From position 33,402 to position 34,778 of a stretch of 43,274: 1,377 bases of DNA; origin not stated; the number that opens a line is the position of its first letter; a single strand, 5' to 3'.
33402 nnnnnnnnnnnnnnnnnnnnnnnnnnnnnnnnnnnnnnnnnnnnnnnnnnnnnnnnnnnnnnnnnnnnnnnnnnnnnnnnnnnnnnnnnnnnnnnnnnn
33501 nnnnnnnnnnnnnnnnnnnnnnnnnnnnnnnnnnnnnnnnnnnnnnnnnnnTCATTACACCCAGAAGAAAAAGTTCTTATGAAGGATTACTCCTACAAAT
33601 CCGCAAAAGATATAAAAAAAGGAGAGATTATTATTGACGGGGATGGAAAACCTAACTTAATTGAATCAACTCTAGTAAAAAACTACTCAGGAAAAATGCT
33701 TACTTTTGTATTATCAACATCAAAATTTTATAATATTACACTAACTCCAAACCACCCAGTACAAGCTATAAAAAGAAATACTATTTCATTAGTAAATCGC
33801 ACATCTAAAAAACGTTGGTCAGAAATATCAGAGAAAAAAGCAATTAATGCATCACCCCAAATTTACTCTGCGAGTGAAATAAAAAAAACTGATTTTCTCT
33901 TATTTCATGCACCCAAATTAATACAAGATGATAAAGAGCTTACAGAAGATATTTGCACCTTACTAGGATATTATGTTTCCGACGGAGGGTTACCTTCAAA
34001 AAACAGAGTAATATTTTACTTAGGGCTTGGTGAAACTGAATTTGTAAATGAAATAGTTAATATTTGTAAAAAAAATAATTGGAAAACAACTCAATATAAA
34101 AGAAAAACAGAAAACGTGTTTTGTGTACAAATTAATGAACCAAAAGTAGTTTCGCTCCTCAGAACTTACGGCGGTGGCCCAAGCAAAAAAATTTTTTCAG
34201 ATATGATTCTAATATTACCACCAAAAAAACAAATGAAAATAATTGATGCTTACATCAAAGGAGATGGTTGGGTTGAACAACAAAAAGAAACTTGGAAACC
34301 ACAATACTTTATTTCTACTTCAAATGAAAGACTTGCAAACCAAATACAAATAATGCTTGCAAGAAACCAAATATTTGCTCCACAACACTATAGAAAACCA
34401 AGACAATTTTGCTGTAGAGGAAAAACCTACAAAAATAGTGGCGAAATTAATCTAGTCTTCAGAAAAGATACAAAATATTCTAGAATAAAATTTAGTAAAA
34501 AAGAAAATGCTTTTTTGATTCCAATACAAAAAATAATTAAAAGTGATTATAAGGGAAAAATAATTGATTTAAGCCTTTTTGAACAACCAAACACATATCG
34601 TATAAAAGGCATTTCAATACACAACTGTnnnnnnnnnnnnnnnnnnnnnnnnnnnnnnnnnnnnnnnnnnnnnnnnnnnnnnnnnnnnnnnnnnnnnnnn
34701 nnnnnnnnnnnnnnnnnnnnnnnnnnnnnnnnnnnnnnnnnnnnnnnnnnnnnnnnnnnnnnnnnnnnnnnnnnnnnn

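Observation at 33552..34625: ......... intein inserted exactly at the cluster-ligand cysteine of the Fe-S scaffold IscU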

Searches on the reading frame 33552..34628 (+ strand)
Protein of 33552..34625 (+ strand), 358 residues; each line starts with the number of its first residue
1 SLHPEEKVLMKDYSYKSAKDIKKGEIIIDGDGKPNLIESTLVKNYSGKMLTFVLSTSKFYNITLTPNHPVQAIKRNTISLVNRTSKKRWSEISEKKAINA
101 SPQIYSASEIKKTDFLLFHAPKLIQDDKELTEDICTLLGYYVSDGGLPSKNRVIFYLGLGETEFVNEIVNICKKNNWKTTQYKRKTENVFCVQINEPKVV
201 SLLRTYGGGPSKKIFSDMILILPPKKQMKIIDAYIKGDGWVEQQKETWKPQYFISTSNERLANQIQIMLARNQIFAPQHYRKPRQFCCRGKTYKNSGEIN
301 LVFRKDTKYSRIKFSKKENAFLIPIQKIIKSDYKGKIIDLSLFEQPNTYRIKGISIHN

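Call 3: search_protein_families(library=pfam, proteins=[window:33552-34625:+], max_evalue=1)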
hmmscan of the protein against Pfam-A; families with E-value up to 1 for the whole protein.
window:33552-34625:+ (358 aa): 2 families
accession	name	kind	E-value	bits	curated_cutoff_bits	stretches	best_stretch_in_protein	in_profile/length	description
PF14528.11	LAGLIDADG_3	-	7.3e-07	29.8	22.5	1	228-281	4-55/82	LAGLIDADG-like domain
PF07198.17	DUF1410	-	0.077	13.8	25.5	1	329-358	25-55/61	Protein of unknown function (DUF1410)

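Call 4: search_protein_families(library=ncbifam, proteins=[window:33552-34625:+], max_evalue=1)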
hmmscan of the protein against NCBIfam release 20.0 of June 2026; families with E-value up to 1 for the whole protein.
window:33552-34625:+ (358 aa): 5 families
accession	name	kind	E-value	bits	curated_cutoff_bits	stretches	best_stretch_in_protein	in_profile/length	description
NF011491.0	PRK14898.1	equivalog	3e-05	22.3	783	1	113-293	224-399/860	DNA-directed RNA polymerase subunit A''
NF011287.0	PRK14698.1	equivalog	0.0015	16.5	1238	1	103-276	362-531/1017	V-type ATP synthase subunit A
TIGR01445.1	intein_Nterm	domain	0.015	16.2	24.5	1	2-70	2-81/83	intein N-terminal splicing region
NF007133.0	PRK09579.1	equivalog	0.12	9.9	1763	1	285-356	735-806/1017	multidrug efflux RND transporter permease subunit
NF038098.1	GyrA_w_intein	exception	0.15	9.9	1850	1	28-272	154-380/1232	intein-containing DNA gyrase subunit A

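Call 17: search_solved_structures(query=window:33552-34625:+, max_evalue=1, show_alignments=2)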
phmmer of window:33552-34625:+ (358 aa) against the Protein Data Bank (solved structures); distinct sequences matched with E-value up to 1: 3.
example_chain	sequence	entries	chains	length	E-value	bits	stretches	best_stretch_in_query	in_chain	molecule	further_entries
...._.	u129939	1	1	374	0.00037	23.1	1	109-293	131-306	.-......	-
7qss_A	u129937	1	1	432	0.00046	22.8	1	109-293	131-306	V-type ATP synthase alpha chain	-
2cw7_A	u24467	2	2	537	0.097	15.1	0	122-270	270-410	Endonuclease PI-PkoII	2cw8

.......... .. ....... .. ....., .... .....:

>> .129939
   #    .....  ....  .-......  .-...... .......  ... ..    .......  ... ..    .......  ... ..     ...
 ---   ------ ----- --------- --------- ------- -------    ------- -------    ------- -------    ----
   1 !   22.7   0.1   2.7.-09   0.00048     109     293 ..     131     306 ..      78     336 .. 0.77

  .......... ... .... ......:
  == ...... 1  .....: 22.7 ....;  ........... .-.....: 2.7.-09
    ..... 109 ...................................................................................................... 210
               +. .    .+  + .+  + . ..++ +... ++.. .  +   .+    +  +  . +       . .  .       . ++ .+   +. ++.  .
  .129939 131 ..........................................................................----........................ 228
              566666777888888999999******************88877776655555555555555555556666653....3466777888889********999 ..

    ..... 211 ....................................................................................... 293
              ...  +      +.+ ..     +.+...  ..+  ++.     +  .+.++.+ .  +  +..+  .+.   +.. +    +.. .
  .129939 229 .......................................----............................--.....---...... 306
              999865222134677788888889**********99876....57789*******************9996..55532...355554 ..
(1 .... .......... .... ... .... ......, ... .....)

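Call 43: search_solved_structures(query=A4, max_evalue=0.01, show_alignments=2)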
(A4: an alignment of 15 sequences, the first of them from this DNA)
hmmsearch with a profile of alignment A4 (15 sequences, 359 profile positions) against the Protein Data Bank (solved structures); distinct sequences matched with E-value up to 0.01: 4.
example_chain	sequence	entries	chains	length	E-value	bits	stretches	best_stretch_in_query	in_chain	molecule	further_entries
2cw7_A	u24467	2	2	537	9.4e-15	57.6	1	128-270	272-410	Endonuclease PI-PkoII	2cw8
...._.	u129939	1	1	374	1.8e-11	46.8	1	118-286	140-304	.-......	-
7qss_A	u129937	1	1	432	2.4e-11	46.4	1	118-286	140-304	V-type ATP synthase alpha chain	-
1dfa_A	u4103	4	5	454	0.0071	18.6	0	1-39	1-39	PI-SCEI ENDONUCLEASE | ENDONUCLEASE PI-SCEI | PI-SCEI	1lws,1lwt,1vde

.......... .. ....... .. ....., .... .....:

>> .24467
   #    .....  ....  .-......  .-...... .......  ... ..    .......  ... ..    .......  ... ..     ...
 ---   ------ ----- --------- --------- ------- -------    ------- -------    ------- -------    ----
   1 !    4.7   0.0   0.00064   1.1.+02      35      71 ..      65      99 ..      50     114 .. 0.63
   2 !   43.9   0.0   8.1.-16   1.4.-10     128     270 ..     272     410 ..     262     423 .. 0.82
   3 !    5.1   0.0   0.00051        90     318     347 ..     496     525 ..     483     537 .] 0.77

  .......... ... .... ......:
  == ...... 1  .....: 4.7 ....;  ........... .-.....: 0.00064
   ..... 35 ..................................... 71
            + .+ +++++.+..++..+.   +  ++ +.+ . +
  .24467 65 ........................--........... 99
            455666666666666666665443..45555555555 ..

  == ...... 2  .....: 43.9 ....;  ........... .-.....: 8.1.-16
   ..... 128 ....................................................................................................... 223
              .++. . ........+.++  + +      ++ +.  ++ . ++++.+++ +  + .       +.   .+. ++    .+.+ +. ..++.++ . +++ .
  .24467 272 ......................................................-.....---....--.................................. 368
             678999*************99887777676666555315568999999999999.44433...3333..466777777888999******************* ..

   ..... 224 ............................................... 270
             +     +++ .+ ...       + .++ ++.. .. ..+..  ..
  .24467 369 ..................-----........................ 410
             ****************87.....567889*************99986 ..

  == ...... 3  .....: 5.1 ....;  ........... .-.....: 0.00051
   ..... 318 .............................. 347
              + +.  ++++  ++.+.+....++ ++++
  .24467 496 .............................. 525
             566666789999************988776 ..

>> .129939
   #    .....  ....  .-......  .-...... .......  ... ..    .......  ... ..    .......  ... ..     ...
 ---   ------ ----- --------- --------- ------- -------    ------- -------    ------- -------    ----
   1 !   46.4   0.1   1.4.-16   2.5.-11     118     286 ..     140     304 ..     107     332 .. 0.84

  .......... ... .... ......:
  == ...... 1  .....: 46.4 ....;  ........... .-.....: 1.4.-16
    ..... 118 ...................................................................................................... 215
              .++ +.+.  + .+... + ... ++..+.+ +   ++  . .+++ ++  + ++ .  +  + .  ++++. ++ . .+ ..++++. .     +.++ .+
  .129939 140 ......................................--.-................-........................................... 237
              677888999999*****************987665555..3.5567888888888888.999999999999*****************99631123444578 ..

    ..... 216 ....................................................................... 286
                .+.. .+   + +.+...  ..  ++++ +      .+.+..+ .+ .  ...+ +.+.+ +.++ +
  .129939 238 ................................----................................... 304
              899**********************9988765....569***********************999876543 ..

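Call 47: search_protein_representatives(protein=window:33552-34625:+)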
Query: 358 residues. Proteins with E-value up to 0.001 (for the whole library): 1380; up to 1e-10: 202; up to 1e-30: 7. The best 150 are listed.
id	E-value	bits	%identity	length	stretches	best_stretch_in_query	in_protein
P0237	9.0e-102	357.2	48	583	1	2-358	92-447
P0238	1.2e-47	179.3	45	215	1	88-287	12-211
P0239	8.3e-43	163.4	27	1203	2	4-358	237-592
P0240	1.5e-42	162.5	33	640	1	3-358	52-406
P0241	1.1e-40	156.3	32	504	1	2-358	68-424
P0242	8.4e-34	133.7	27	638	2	20-358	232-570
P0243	5.8e-31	124.4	27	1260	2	18-358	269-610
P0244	2.3e-30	122.4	26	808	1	14-358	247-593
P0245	4.9e-29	118.1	27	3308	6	124-356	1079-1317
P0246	5.4e-29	117.9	30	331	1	5-266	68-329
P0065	7.1e-29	117.5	29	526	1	19-358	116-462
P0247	7.1e-28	114.2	28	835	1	4-358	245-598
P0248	1.3e-27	113.4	27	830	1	3-358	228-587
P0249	5.4e-27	111.3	30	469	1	7-277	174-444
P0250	3.0e-25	105.6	29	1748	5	113-358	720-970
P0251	3.3e-25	105.5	27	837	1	15-358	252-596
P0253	3.5e-24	102.1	25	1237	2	12-358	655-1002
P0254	1.8e-22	96.5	26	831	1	17-358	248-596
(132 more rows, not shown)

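Call 48: search_protein_families(library=pfam, proteins=[P0239, P0240, P0242, P0243, P0244, P0247, P0248, P0251, P0253, P0254], max_evalue=0.00001)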
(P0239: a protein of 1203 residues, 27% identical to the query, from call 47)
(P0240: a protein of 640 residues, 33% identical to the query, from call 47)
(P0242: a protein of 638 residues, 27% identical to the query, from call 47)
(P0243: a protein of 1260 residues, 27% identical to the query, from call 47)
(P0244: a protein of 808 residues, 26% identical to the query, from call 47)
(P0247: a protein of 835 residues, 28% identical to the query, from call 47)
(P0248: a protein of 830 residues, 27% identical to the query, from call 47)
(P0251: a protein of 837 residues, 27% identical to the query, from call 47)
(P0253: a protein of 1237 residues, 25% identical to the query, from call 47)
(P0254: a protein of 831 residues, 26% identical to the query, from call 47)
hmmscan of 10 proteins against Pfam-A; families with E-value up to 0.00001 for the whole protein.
P0239 (1203 aa): 4 families
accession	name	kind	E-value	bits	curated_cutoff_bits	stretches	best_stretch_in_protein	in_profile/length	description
PF01458.23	SUFBD_core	-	1.5e-69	234.5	27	2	590-737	27-171/232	SUF system FeS cluster assembly, SufBD core domain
PF14528.11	LAGLIDADG_3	-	2.8e-16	60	22.5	1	465-532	3-70/82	LAGLIDADG-like domain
PF14890.11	Intein_splicing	-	5.2e-09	36.5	35.8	0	262-592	36-155/155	Intein splicing domain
PF19295.5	SufBD_N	-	6.1e-08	33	23.5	1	141-203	109-171/172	SufBD protein N-terminal region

P0240 (640 aa): 3 families
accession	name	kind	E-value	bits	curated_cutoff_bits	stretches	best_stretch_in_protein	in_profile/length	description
PF02775.26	TPP_enzyme_C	-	5.2e-30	104.7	21.9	1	410-552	17-151/151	Thiamine pyrophosphate enzyme, C-terminal TPP binding domain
PF12367.13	PFO_beta_C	-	2.7e-22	79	24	1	556-617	1-63/66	Pyruvate ferredoxin oxidoreductase beta subunit C terminal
PF14528.11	LAGLIDADG_3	-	2.4e-10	41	22.5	0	279-331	6-56/82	LAGLIDADG-like domain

P0242 (638 aa): 3 families
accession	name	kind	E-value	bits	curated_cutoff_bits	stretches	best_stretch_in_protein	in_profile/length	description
PF01592.21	NifU_N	-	5.9e-42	143.3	22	3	566-635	56-125/127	NifU-like N terminal domain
PF14890.11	Intein_splicing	-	5.9e-20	72.1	35.8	1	48-186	11-155/155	Intein splicing domain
PF14528.11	LAGLIDADG_3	-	4.1e-10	40.2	22.5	1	441-500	3-59/82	LAGLIDADG-like domain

P0243 (1260 aa): 3 families
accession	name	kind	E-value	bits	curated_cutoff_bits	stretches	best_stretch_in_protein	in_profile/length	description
PF01458.23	SUFBD_core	-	5.2e-74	249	27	2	1084-1231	85-232/232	SUF system FeS cluster assembly, SufBD core domain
PF14890.11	Intein_splicing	-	2.6e-23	83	35.8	1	689-1087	9-155/155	Intein splicing domain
PF14528.11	LAGLIDADG_3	-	3.1e-15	56.6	22.5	0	487-548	7-70/82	LAGLIDADG-like domain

P0244 (808 aa): 5 families
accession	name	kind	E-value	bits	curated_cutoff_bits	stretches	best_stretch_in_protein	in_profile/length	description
PF01458.23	SUFBD_core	-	1e-21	77.9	27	1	593-655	29-88/232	SUF system FeS cluster assembly, SufBD core domain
PF14528.11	LAGLIDADG_3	-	2.4e-11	44.1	22.5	1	470-533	6-71/82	LAGLIDADG-like domain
PF19295.5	SufBD_N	-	7.7e-09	35.9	23.5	1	138-203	106-171/172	SufBD protein N-terminal region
PF14890.11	Intein_splicing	-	4.3e-08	33.5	35.8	0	337-593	78-155/155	Intein splicing domain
PF13403.11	Hint_2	-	5.8e-08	33.7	28.4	0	235-282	2-49/147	Hint domain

P0247 (835 aa): 4 families
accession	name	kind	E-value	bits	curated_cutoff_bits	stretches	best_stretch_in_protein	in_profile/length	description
PF01458.23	SUFBD_core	-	1.3e-70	237.9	27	1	596-804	27-232/232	SUF system FeS cluster assembly, SufBD core domain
PF14890.11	Intein_splicing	-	1.9e-12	47.7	35.8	1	254-598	8-155/155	Intein splicing domain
PF19295.5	SufBD_N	-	4.1e-11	43.3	23.5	1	148-211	108-171/172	SufBD protein N-terminal region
PF14528.11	LAGLIDADG_3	-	2.9e-09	37.5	22.5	1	475-535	7-64/82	LAGLIDADG-like domain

P0248 (830 aa): 3 families
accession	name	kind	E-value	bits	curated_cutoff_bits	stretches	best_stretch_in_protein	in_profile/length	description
PF01458.23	SUFBD_core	-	4.9e-77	258.9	27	1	585-801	27-232/232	SUF system FeS cluster assembly, SufBD core domain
PF14528.11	LAGLIDADG_3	-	8.7e-12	45.6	22.5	1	459-527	5-71/82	LAGLIDADG-like domain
PF19295.5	SufBD_N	-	1.3e-07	31.9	23.5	1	140-190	116-166/172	SufBD protein N-terminal region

P0251 (837 aa): 3 families
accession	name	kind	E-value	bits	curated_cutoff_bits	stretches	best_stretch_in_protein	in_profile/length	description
PF01458.23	SUFBD_core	-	3.6e-76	256.1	27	1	594-808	27-232/232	SUF system FeS cluster assembly, SufBD core domain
PF19295.5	SufBD_N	-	3.1e-10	40.4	23.5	1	142-207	106-171/172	SufBD protein N-terminal region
PF14528.11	LAGLIDADG_3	-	9.8e-06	26.2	22.5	0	478-527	12-61/82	LAGLIDADG-like domain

P0253 (1237 aa): 5 families
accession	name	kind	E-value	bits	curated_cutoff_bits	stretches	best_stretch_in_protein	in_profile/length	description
PF01458.23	SUFBD_core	-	6.9e-78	261.7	27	1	1002-1208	29-232/232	SUF system FeS cluster assembly, SufBD core domain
PF14890.11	Intein_splicing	-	3.3e-26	92.4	35.8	1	136-538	2-155/155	Intein splicing domain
PF14528.11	LAGLIDADG_3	-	8.2e-19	68.1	22.5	1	385-428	2-45/82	LAGLIDADG-like domain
PF19295.5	SufBD_N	-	8.4e-11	42.3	23.5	1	526-613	84-171/172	SufBD protein N-terminal region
PF05204.19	Hom_end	-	2.4e-06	28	21.1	1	388-434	16-61/110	Homing endonuclease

P0254 (831 aa): 3 families
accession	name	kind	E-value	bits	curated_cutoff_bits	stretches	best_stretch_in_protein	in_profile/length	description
PF01458.23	SUFBD_core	-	7.9e-84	281.2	27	1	594-802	27-232/232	SUF system FeS cluster assembly, SufBD core domain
PF14528.11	LAGLIDADG_3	-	4e-10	40.3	22.5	1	465-519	3-57/82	LAGLIDADG-like domain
PF19295.5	SufBD_N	-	2.2e-08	34.4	23.5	1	138-201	108-171/172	SufBD protein N-terminal region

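Call 52: search_protein_families(library=pfam, alignment_id=A5, max_evalue=0.00001)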
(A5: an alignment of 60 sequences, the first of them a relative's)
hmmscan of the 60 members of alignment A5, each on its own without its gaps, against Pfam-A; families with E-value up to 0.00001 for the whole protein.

A. member 1, P0237 (583 aa): 2 families
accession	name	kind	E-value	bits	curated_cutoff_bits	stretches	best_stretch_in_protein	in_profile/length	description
PF01592.21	NifU_N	-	1.9e-29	102.9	22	2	448-515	61-125/127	NifU-like N terminal domain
PF14528.11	LAGLIDADG_3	-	1.7e-07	31.8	22.5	0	319-372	6-56/82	LAGLIDADG-like domain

B. families by the number of members that match (of 60 scanned): 38 families (the first 25 are shown)
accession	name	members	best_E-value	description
PF14528.11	LAGLIDADG_3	53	4.8e-30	LAGLIDADG-like domain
PF14890.11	Intein_splicing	43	4.2e-30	Intein splicing domain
PF01458.23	SUFBD_core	13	4.4e-85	SUF system FeS cluster assembly, SufBD core domain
PF19295.5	SufBD_N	13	1.4e-12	SufBD protein N-terminal region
PF05203.21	Hom_end_hint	12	2.7e-19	Hom_end-associated Hint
PF13403.11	Hint_2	8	1.7e-15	Hint domain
PF01079.26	Hint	5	1.1e-13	Hint module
PF01592.21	NifU_N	4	1.5e-45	NifU-like N terminal domain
PF00534.26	Glycos_transf_1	4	1.1e-17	Glycosyl transferases group 1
PF13692.12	Glyco_trans_1_4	4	8e-15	Glycosyl transferases group 1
PF02775.26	TPP_enzyme_C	3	5.2e-30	Thiamine pyrophosphate enzyme, C-terminal TPP binding domain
PF12367.13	PFO_beta_C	3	1.5e-23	Pyruvate ferredoxin oxidoreductase beta subunit C terminal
PF14623.11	Vint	3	2.3e-15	Hint-domain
PF13489.12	Methyltransf_23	2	7.5e-18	Methyltransferase domain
PF08241.18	Methyltransf_11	2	1.4e-13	Methyltransferase domain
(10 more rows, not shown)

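Call 66: find_related_loci(query=A6, collection=genome_contigs, flank=2500)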
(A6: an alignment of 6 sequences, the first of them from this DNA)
Query A6 (358 aa) in genome_contigs; peptide patterns used: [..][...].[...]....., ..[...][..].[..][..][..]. (x = any residue, [..] = any of these).
68 stretches matched a pattern; 5 encode a relative of the query (tblastn E <= 1e-3); 5 distinct loci.
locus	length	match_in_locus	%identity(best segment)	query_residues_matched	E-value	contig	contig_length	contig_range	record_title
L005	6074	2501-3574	66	1-358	3e-170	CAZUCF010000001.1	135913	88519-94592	MAG TPA_asm: uncultured archaeon isolate SRP263991_co2_249 genome assembly, contig: NODE_37_length_135913_cov_17.603682,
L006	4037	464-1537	58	1-358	2e-144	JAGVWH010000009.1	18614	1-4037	MAG: Nanobdellati archaeon isolate RIFOXYA1_FULL_35_35_partial rifoxya1_full_scaffold_2072, whole genome shotgun sequenc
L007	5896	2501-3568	55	1-358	5e-125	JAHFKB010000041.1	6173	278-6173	MAG: archaeon isolate nzgw40 NODE_23557_length_6174_cov_3.937056, whole genome shotgun sequence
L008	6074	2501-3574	57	1-358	5e-138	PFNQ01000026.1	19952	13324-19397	MAG: Candidatus Woesearchaeota archaeon CG_4_10_14_0_2_um_filter_33_13 CG_4_10_14_0.2_scaffold_1084_c, whole genome shot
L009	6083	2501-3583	52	1-358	7e-121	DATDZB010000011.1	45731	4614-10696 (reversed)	MAG TPA_asm: Candidatus Nanoarchaeia archaeon isolate SMAG_U8180 k141_2293789, whole genome shotgun sequence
